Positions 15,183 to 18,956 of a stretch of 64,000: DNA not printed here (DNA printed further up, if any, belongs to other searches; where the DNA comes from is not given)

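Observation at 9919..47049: Two diverged, convergent copies of a three-gene giant-protein cassette that I cannot assign to any known system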

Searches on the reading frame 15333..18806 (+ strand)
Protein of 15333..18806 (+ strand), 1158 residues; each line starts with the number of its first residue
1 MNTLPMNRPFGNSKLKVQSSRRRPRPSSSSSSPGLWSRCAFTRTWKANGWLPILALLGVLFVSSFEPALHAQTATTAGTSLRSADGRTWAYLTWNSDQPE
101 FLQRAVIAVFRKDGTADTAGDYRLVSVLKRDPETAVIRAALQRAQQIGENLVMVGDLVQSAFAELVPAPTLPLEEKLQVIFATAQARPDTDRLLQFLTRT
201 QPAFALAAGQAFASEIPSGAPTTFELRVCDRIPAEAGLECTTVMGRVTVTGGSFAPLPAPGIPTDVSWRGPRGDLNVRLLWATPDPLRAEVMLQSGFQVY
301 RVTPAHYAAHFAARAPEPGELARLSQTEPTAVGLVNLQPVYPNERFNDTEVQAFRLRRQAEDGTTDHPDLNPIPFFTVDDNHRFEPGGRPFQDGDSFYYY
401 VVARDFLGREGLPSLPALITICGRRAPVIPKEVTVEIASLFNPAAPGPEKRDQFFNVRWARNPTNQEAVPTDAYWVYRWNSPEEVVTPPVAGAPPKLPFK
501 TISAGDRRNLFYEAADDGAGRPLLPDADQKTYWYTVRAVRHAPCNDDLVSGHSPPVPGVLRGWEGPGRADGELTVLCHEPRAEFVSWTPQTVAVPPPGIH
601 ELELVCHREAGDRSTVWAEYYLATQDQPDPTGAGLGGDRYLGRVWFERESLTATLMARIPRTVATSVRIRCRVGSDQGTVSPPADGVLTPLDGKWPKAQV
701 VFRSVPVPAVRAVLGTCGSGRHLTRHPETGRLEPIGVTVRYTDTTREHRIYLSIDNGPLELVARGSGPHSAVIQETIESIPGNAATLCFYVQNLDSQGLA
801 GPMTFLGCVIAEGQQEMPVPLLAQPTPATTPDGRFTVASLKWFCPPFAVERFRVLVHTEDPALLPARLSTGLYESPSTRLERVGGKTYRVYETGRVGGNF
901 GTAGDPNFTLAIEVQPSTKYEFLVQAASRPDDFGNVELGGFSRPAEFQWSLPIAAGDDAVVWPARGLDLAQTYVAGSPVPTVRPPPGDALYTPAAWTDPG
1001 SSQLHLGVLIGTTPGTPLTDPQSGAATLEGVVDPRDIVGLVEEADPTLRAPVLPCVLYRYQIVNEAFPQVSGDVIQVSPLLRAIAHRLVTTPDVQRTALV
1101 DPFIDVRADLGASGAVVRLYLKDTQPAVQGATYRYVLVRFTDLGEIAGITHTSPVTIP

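Call 3: search_protein_families(library=pfam, proteins=[window:15333-18806:+], max_evalue=0.01)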
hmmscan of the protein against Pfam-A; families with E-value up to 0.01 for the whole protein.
window:15333-18806:+ (1158 aa): 0 families

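Call 10: search_protein_families(library=ncbifam, proteins=[window:15333-18806:+], max_evalue=0.1)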
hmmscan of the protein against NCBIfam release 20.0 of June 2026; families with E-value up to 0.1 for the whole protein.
window:15333-18806:+ (1158 aa): 1 family
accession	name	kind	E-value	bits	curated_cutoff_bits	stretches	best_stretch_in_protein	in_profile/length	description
NF000939.0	PRK00094.1-1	equivalog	0.0082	15.2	473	1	132-227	60-157/339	NAD(P)H-dependent glycerol-3-phosphate dehydrogenase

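Call 11: find_homologous_proteins(query=window:15333-18806:+)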
Query window:15333-18806:+ (1158 aa): 8 proteins with E <= 0.001 among 8000 candidates.
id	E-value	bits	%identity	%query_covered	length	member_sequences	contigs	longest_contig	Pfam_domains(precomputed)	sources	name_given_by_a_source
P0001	0.0e+0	2379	90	100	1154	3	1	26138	-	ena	-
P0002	0.0e+0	1548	61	99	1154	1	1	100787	-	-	-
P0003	0.0e+0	1366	57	94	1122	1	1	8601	-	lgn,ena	-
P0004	0.0e+0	1327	57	93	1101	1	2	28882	-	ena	-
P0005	1.6e-129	452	36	49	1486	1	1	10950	-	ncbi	-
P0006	2.7e-120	421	33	94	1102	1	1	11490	-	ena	-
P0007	2.5e-110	388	30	92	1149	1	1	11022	-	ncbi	-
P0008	3.9e-97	344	31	93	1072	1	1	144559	-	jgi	jgi:hypothetical protein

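Call 13: find_encoding_contigs(protein=P0008, flank=10000, max_places=3)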
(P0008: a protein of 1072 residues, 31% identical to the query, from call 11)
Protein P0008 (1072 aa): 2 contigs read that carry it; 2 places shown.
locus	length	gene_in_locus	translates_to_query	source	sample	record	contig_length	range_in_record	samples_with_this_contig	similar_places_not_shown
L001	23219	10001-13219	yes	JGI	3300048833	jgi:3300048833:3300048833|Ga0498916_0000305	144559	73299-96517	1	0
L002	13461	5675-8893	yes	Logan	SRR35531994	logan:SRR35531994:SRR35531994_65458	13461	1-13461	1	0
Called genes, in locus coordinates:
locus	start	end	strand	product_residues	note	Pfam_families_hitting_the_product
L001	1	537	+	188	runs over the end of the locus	-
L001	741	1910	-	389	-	PF01053:Cys_Met_Meta_PP, PF00155:Aminotran_1_2 (weak)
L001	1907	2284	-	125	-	PF08859:DGC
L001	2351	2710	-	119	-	-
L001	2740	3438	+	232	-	PF01177:Asp_Glu_race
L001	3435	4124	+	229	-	-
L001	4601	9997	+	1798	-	-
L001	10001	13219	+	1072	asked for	-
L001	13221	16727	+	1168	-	-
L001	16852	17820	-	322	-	PF04055:Radical_SAM, PF06463:Mob_synth_C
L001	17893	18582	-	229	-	PF13386:DsbD_2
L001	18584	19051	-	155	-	-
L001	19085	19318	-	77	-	PF13192:Thioredoxin_3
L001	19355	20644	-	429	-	PF03773:ArsP_1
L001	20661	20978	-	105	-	PF01022:HTH_5, PF12840:HTH_20 (weak)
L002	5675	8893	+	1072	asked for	-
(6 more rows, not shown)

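Call 14: find_encoding_contigs(protein=P0007, flank=10000, max_places=3)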
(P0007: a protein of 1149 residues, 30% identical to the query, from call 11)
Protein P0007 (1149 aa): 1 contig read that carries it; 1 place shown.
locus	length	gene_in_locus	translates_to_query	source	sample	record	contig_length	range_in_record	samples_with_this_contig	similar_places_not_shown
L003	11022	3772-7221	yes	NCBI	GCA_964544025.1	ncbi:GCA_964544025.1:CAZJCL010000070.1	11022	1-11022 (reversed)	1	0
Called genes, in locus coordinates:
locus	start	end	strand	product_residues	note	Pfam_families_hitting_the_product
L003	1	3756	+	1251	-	?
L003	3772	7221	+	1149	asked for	-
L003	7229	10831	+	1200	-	PF18884:TSP3_bac (weak)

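Call 16: search_solved_structures(query=window:15333-18806:+, max_evalue=1)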
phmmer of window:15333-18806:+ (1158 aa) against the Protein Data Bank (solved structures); distinct sequences matched with E-value up to 1: 3.
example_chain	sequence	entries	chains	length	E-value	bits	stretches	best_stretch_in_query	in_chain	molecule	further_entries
6nlu_A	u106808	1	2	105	0.097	13.5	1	1008-1078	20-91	circularly permuted BMC-H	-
3d6n_B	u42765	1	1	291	0.1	13.4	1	353-476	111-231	Aspartate carbamoyltransferase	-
4bjh_B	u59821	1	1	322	0.13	13.1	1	354-476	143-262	ASPARTATE CARBAMOYLTRANSFERASE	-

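Call 18: find_encoding_contigs(protein=P0005, flank=10000, max_places=3)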
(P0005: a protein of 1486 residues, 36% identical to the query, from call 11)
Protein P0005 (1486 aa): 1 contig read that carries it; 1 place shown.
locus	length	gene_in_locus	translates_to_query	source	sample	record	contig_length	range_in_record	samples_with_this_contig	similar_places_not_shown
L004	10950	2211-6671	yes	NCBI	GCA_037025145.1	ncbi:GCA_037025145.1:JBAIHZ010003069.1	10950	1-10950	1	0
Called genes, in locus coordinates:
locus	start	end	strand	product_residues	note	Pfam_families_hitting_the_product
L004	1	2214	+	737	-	?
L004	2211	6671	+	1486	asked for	-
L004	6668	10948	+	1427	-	?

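Call 19: find_encoding_contigs(protein=P0006, flank=10000, max_places=3)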
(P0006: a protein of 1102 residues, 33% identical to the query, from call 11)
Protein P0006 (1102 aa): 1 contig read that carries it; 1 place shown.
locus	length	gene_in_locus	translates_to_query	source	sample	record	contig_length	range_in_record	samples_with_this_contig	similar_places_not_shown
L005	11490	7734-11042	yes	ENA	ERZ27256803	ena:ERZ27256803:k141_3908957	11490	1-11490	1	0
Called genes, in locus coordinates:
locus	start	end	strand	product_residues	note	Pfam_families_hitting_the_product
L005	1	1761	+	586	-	?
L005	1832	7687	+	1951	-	-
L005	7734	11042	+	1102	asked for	-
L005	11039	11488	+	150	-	?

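Call 20: find_encoding_contigs(protein=P0004, flank=10000, max_places=3)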
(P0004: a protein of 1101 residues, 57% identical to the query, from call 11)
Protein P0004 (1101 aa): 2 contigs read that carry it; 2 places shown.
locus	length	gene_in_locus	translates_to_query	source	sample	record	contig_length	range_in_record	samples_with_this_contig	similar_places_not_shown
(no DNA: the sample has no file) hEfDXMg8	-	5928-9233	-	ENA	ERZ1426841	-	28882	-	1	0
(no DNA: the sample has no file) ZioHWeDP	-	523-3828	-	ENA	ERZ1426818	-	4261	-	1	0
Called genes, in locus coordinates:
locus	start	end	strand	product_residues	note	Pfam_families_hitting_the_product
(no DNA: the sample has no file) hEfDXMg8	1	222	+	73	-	?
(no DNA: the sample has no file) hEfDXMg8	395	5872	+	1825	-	-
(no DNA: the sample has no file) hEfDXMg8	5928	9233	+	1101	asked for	-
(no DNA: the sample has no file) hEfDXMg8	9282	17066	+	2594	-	PF07953:Toxin_R_bind_N (faint), PF13385:Laminin_G_3, PF02210:Laminin_G_2 (faint), PF02973:Sialidase (faint), PF13385:Laminin_G_3, PF04862:DUF642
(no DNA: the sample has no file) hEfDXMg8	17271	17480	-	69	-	-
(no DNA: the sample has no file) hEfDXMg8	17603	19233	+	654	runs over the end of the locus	PF00270:DEAD, PF00271:Helicase_C, PF16124:RecQ_Zn_bind, PF09382:RQC, PF00570:HRDC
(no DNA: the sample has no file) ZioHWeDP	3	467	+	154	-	?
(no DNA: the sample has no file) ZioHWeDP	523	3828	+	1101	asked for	-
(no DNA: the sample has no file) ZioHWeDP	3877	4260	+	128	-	?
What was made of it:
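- LamG_3 in the P3 of ERZ1426841 (call 20).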
